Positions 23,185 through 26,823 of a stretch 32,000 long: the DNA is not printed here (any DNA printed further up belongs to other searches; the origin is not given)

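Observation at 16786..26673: XRE-controlled SNF2 helicase + extended Mod-like methyltransferase + Res-like helicase-nuclease: a helicase-augmented, Type III-like candidate defence system that fits no canonical architecture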

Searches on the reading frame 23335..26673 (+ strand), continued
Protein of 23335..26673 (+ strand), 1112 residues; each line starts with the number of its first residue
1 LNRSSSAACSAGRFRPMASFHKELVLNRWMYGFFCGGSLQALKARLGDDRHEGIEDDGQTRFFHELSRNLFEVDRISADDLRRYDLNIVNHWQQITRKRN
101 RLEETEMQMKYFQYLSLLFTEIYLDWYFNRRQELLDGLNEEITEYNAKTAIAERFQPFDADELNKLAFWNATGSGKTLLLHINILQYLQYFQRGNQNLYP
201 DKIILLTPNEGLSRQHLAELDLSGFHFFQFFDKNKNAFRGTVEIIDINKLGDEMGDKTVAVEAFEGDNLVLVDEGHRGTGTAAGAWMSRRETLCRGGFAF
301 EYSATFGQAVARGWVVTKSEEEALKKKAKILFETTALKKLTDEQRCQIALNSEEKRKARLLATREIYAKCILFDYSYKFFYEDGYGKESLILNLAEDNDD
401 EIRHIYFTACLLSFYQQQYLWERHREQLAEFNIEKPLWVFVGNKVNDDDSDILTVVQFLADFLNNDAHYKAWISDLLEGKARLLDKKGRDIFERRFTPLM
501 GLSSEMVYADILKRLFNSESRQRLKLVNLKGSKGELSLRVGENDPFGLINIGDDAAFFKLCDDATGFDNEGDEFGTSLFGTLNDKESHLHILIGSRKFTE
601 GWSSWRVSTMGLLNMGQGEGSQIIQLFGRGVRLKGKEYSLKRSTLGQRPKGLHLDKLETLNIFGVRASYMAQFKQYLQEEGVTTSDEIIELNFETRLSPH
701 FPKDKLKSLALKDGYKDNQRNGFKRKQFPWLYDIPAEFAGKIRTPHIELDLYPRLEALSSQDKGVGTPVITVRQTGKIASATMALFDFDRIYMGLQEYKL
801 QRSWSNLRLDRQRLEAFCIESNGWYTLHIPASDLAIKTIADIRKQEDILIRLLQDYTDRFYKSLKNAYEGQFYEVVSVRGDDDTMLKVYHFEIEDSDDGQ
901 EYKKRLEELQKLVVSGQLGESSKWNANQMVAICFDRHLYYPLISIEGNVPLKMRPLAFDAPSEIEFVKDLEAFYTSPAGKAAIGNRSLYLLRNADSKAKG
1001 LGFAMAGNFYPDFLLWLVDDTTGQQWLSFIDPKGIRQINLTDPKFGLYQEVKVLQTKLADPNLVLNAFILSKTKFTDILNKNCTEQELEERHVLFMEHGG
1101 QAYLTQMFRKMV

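Call 42: search_protein_families(library=pfam, proteins=[L083:3057-6002:+, L083:2206-2799:+, L082:181-3813:+, L082:3828-5129:+, L084:3899-5605:+, L085:1933-3180:+, L085:3173-4612:+, L081:3566-3811:+], max_evalue=0.001)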
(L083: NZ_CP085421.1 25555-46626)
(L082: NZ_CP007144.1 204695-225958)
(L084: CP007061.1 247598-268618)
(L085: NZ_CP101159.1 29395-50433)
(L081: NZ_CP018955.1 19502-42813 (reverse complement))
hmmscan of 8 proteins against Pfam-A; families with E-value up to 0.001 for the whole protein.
L083:3057-6002:+ (981 aa): 8 families
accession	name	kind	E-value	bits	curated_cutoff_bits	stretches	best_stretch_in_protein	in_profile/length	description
PF00580.27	UvrD-helicase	-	1.5e-72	245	23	1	21-298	2-271/271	UvrD/REP helicase N-terminal domain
PF12705.13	PDDEXK_1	-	1.5e-24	87.7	22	1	733-978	5-247/247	PD-(D/E)XK nuclease superfamily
PF13361.12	UvrD_C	-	4e-22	79.5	25.6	1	305-677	1-349/350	UvrD-like helicase C-terminal domain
PF13245.12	AAA_19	-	6.6e-21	75.3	25.1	1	24-283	1-134/134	AAA domain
PF01930.23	Cas_Cas4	-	2.5e-08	34.6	22.7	1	839-977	47-158/160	Domain of unknown function DUF83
PF13538.12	UvrD_C_2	-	1.4e-06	28.5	27.4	0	601-618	4-23/52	UvrD-like helicase C-terminal domain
PF13086.12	AAA_11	-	4.8e-06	27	27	1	24-99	6-85/257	AAA domain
PF13604.12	AAA_30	-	0.00054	20.2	27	0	23-85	9-67/191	AAA domain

L083:2206-2799:+ (197 aa): 2 families
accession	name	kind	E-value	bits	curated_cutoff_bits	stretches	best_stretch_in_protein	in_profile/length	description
PF12728.13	HTH_17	-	6.4e-06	26.8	27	1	10-46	4-40/51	Helix-turn-helix domain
PF20038.5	HTH_59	-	2.4e-05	24.7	27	1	1-44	1-52/66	Helix-turn-helix domain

L082:181-3813:+ (1210 aa): 9 families
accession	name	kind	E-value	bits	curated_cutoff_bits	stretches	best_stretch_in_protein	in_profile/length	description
PF13604.12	AAA_30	-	1.3e-32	113.6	27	1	581-751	4-156/191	AAA domain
PF13245.12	AAA_19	-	5.7e-31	107.9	25.1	1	586-723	4-134/134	AAA domain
PF01443.25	Viral_helicase1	-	2.8e-13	50.6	21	2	597-723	2-102/228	Viral superfamily 1 RNA helicase core domain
PF13538.12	UvrD_C_2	-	2.6e-12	46.8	27.4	1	1003-1050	1-51/52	UvrD-like helicase C-terminal domain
PF13086.12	AAA_11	-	4.9e-09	36.8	27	0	677-721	213-253/257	AAA domain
PF13401.12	AAA_22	-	1e-06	29.5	27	1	592-715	4-124/130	AAA domain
PF00580.27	UvrD-helicase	-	4.9e-06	26.9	23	1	583-647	6-68/271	UvrD/REP helicase N-terminal domain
PF05970.20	PIF1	-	0.00015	21.9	25.9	1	597-724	26-162/223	PIF1-like helicase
PF18335.7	SH3_13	-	0.00016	21.9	41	1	880-944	2-53/65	ATP-dependent RecD-like DNA helicase SH3 domain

L082:3828-5129:+ (433 aa): 0 families

L084:3899-5605:+ (568 aa): 5 families
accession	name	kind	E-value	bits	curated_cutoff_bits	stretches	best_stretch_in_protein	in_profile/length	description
PF13635.12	DUF4143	-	1.3e-09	38.4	28.1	1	326-483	2-151/160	Domain of unknown function (DUF4143)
PF13173.12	AAA_14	-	5.4e-07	30.1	27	1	64-184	6-97/129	AAA domain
PF13191.12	AAA_16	-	1.2e-05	26.3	32.6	1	44-178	9-160/167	AAA ATPase domain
PF01637.24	ATPase_2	-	0.00011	22.6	33.2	1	61-90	21-51/225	ATPase domain predominantly from Archaea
PF13479.12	AAA_24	-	0.00073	19.9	27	0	65-160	7-76/195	AAA domain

L085:1933-3180:+ (415 aa): 0 families

L085:3173-4612:+ (479 aa): 0 families

L081:3566-3811:+ (81 aa): 4 families
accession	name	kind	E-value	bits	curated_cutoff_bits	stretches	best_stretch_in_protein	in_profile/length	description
PF13443.12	HTH_26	-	6.3e-22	78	22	1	5-66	1-62/63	Cro/C1-type HTH DNA-binding domain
PF01381.28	HTH_3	-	0.00039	20.8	23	1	8-61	3-55/55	Helix-turn-helix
PF02796.21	HTH_7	-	0.00052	20.5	23.8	0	5-31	12-38/45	Helix-turn-helix domain of resolvase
PF13560.12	HTH_31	-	0.00067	20.3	27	1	5-61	5-60/64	Helix-turn-helix domain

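Call 44: find_homologous_proteins(query=window:23383-26670:+, max_evalue=0.00001)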
Query window:23383-26670:+ (1096 aa): 8000 proteins with E <= 0.00001 among 8000 candidates; the best 120 are listed.
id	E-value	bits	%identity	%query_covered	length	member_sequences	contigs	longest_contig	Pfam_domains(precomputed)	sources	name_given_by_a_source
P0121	0.0e+0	2520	100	100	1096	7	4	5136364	PF04851.22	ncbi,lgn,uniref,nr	ncbi:DEAD/DEAH box helicase family protein [Geotalea uraniireducens]|uniref:Helicase/UvrB N-terminal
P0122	0.0e+0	2285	90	100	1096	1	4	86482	PF04851.22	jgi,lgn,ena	-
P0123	0.0e+0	2229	87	100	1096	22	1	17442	PF04851.22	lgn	-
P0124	0.0e+0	2226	88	100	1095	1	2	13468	PF04851.22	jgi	-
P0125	0.0e+0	2187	86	100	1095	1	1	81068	PF04851.22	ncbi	-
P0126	0.0e+0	2076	81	100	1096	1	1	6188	PF04851.22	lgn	-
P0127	0.0e+0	2018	79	100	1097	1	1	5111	PF04851.22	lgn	-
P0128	0.0e+0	1978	78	100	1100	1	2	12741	PF04851.22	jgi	jgi:hypothetical protein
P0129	0.0e+0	1973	78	100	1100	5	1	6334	PF04851.22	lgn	-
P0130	0.0e+0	1971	78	100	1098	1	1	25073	PF04851.22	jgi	jgi:hypothetical protein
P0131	0.0e+0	1961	78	100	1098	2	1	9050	PF04851.22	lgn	-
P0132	0.0e+0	1960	78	100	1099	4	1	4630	PF04851.22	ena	-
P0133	0.0e+0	1959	78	100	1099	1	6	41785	PF04851.22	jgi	jgi:hypothetical protein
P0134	0.0e+0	1957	78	100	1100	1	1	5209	PF04851.22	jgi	jgi:hypothetical protein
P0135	0.0e+0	1952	78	100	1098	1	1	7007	PF04851.22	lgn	-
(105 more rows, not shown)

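Call 51: find_related_loci(query=A3, collection=metagenome_contigs, flank=10000)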
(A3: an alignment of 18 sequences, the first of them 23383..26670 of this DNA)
Query A3 (1096 aa) in metagenome_contigs; peptide patterns used: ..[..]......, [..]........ (x = any residue, [..] = any of these).
600 stretches matched a pattern (row limit reached: there are more); 590 encode a relative of the query (tblastn E <= 1e-3); the best 80 are kept; 80 distinct loci.
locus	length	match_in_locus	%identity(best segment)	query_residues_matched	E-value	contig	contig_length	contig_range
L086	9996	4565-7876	72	3-1095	0e+0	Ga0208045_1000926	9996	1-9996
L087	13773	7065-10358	72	1-1095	0e+0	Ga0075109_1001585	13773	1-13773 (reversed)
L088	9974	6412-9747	71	3-1096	0e+0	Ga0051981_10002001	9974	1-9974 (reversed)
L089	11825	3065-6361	70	3-1096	0e+0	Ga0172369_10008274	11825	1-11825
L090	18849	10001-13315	70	3-1095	0e+0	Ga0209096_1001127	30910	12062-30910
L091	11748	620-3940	69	3-1095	0e+0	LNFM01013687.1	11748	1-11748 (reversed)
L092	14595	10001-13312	69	3-1096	0e+0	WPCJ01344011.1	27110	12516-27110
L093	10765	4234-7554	67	3-1096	0e+0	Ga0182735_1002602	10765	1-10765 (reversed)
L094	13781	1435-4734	68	3-1092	0e+0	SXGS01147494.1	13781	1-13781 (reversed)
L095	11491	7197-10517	67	3-1096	0e+0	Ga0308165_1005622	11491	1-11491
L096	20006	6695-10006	68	3-1095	0e+0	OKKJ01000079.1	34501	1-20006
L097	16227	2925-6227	68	3-1092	0e+0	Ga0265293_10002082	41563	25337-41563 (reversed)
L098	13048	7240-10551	66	3-1096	0e+0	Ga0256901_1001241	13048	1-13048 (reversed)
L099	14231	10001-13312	66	3-1096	0e+0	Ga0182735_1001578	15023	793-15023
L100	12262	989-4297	67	1-1094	0e+0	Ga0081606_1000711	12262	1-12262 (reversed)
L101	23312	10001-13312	65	3-1096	0e+0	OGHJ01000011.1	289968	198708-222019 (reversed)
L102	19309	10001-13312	69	3-1096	0e+0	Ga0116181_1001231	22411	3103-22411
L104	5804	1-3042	70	96-1096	0e+0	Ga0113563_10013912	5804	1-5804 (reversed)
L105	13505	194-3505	67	3-1096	0e+0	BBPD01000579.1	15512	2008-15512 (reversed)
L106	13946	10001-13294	62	3-1096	0e+0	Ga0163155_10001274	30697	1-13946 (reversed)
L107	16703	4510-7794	60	3-1096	0e+0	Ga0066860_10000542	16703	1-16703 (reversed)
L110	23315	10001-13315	67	3-1096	0e+0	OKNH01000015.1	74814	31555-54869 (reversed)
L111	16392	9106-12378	53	1-1096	0e+0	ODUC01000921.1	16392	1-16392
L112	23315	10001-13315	66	3-1096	0e+0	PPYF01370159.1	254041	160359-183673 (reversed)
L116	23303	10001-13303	68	3-1096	0e+0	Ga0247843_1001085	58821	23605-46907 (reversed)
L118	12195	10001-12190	70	3-731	0e+0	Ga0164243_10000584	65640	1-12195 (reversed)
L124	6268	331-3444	43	4-1096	0e+0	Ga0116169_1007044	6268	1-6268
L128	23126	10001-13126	43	4-1096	0e+0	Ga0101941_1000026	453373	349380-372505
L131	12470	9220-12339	42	4-1096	0e+0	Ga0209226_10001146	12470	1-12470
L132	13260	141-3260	42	4-1096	0e+0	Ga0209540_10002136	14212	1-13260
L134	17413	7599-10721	42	4-1096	0e+0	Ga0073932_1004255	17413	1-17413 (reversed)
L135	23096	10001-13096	41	1-1094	0e+0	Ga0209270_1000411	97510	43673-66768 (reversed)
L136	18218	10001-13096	42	4-1095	0e+0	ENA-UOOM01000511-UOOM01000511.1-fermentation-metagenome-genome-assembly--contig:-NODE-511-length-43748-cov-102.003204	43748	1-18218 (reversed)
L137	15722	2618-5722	41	4-1096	0e+0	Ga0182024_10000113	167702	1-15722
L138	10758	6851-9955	41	4-1096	0e+0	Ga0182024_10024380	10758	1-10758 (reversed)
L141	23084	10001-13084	41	3-1096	0e+0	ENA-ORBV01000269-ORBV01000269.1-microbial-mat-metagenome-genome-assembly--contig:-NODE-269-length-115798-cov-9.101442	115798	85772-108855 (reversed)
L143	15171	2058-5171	41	4-1096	0e+0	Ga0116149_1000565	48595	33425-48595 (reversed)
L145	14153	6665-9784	41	4-1096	0e+0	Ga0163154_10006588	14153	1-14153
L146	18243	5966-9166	41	4-1096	0e+0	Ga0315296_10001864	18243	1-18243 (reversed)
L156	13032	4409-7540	40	4-1096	0e+0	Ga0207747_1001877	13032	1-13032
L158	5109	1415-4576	40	4-1096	0e+0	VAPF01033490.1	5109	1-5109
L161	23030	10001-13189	39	2-1096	0e+0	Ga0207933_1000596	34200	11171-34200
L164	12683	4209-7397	40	2-1096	0e+0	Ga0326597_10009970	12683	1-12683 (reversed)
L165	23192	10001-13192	39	2-1096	0e+0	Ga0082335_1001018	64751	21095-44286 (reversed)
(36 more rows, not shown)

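Call 59: search_protein_families(library=pfam, proteins=[L141:4107-5801:+, L136:4218-5825:+, L136:5770-6846:+, L135:5312-6181:+, L135:9269-9970:+, L135:3045-3806:+, L116:8598-9617:+, L116:3308-4039:+, L118:4268-5305:+, L141:15211-17007:+], max_evalue=0.001)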
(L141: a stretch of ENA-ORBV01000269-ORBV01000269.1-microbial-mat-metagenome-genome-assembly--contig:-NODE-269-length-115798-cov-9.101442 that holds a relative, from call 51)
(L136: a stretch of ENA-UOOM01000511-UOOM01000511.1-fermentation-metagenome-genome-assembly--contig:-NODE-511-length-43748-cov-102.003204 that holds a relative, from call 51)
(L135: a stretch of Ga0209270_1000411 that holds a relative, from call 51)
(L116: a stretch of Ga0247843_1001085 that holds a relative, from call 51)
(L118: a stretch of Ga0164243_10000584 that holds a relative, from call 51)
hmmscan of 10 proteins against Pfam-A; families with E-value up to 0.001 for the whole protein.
L141:4107-5801:+ (564 aa): 2 families
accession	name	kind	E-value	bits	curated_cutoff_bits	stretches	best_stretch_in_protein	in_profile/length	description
PF01743.26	PolyA_pol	-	4.6e-26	92.1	23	1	130-278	1-126/126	Poly A polymerase head domain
PF12627.12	PolyA_pol_RNAbd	-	5.8e-05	23.2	22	0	343-375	25-57/64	Probable RNA and SrmB- binding site of polymerase A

L136:4218-5825:+ (535 aa): 9 families
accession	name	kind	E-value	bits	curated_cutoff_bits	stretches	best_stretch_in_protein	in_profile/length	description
PF13175.12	AAA_15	-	3.2e-19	70.3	32.1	1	1-334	1-373/374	AAA ATPase domain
PF13304.12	AAA_21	-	4.9e-19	69.9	27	1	24-336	1-304/304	AAA domain, putative AbiEii toxin, Type IV TA system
PF02463.25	SMC_N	-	1.9e-14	54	40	1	1-350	1-215/220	RecF/RecN/SMC N terminal domain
PF20469.4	OLD-like_TOPRIM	-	1e-13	52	23.2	1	378-442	2-67/67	Overcoming lysogenization defect protein-like, TOPRIM domain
PF13476.12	AAA_23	-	1.4e-11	45.9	27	1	4-145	1-105/201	AAA domain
PF13555.12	AAA_29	-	2.5e-06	27.6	27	1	2-47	1-47/61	P-loop containing region of AAA domain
PF13514.12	AAA_27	-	1.8e-05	24.9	22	1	4-43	5-47/206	AAA domain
PF11398.14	DUF2813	-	3.2e-05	23.9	21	0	2-49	3-49/372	Protein of unknown function (DUF2813)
PF13166.12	AAA_13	-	0.00063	19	36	0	10-52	2-46/713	AAA domain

L136:5770-6846:+ (358 aa): 3 families
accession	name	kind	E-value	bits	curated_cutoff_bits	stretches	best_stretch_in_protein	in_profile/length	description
PF00580.27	UvrD-helicase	-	2.7e-13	50.7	23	2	150-199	204-253/271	UvrD/REP helicase N-terminal domain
PF01443.25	Viral_helicase1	-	6e-09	36.5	21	1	162-356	63-227/228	Viral superfamily 1 RNA helicase core domain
PF13245.12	AAA_19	-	4.5e-07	30.5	25.1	1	15-198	9-130/134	AAA domain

L135:5312-6181:+ (289 aa): 1 family
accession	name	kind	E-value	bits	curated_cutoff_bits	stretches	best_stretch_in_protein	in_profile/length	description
PF06114.19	Peptidase_M78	-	1.3e-09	38.3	22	1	72-172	26-122/123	IrrE N-terminal-like domain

L135:9269-9970:+ (233 aa): 1 family
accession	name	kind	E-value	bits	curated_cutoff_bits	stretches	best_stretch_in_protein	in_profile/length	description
PF05014.21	Nuc_deoxyrib_tr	-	0.00096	19.7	28.8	0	120-186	34-92/117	Nucleoside 2-deoxyribosyltransferase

L135:3045-3806:+ (253 aa): 0 families

L116:8598-9617:+ (339 aa): 1 family
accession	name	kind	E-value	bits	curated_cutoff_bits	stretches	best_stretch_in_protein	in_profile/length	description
PF13310.11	Virulence_RhuM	-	5e-111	370.4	33.7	1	61-314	1-250/252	Virulence protein RhuM family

L116:3308-4039:+ (243 aa): 3 families
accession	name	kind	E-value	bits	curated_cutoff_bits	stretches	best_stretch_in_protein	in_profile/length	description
PF13545.12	HTH_Crp_2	-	9.2e-15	54.8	27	1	167-237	2-67/70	Crp-like helix-turn-helix domain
PF00027.35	cNMP_binding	-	5e-13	49.3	27.5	1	52-132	5-86/89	Cyclic nucleotide-binding domain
PF00325.26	Crp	-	8.4e-09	35.5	21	1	191-218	1-28/32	Bacterial regulatory proteins, crp family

L118:4268-5305:+ (345 aa): 1 family
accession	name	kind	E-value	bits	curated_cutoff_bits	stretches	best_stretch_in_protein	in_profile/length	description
PF00202.27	Aminotran_3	-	2.3e-16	60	30.5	2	83-132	12-60/403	Aminotransferase class-III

L141:15211-17007:+ (598 aa): 0 families
